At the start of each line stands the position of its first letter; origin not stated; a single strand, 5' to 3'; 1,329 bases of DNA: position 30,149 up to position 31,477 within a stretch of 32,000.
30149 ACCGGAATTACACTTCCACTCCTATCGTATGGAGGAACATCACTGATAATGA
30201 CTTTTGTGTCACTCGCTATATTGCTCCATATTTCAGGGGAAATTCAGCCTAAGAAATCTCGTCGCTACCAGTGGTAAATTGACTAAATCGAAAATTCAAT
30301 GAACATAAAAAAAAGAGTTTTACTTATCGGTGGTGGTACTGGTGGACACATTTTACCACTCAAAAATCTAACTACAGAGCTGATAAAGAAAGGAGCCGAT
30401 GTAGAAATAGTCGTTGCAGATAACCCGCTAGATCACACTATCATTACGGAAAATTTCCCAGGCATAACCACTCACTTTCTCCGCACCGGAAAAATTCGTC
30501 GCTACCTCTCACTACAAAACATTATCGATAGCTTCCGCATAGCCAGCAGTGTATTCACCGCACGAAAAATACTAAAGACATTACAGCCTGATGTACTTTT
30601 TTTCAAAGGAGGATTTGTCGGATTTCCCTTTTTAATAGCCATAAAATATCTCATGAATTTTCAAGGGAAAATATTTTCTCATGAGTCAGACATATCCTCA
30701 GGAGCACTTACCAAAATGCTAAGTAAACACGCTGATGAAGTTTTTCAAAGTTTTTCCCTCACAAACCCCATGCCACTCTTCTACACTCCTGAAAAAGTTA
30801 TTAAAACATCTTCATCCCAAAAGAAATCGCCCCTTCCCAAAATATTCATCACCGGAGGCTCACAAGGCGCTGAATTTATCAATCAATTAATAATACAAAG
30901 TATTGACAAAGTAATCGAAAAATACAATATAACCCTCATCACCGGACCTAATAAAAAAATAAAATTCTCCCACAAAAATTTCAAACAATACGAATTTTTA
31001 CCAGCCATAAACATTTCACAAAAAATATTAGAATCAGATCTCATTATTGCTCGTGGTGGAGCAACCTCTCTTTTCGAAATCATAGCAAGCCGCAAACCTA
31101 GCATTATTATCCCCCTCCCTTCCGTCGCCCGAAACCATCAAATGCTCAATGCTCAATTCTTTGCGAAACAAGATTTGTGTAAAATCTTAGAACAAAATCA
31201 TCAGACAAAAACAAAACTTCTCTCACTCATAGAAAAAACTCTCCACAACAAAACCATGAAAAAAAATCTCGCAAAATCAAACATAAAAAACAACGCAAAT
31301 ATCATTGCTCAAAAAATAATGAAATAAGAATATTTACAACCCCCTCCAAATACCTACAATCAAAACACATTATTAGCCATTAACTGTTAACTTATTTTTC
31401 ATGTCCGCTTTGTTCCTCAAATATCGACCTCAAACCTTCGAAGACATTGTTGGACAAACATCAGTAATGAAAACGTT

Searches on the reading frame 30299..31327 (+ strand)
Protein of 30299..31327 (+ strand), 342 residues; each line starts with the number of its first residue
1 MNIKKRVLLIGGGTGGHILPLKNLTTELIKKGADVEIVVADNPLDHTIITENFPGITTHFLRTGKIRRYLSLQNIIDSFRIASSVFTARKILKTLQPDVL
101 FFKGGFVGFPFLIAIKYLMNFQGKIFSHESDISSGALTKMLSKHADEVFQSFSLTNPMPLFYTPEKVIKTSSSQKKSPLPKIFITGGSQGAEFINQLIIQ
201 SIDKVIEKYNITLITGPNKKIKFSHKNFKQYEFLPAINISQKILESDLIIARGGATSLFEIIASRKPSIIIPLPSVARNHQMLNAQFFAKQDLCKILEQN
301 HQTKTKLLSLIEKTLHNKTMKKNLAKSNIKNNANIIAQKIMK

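Call 9: search_protein_families(library=pfam, proteins=[window:30299-31327:+], max_evalue=0.001)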
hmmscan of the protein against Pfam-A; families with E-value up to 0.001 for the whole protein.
window:30299-31327:+ (342 aa): 2 families
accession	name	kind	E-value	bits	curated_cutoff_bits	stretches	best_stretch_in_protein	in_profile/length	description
PF04101.22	Glyco_tran_28_C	-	8.5e-33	114.2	22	1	182-338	2-164/166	Glycosyltransferase family 28 C-terminal domain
PF03033.26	Glyco_transf_28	-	3.8e-24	85.8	26.2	1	7-149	1-138/139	Glycosyltransferase family 28 N-terminal domain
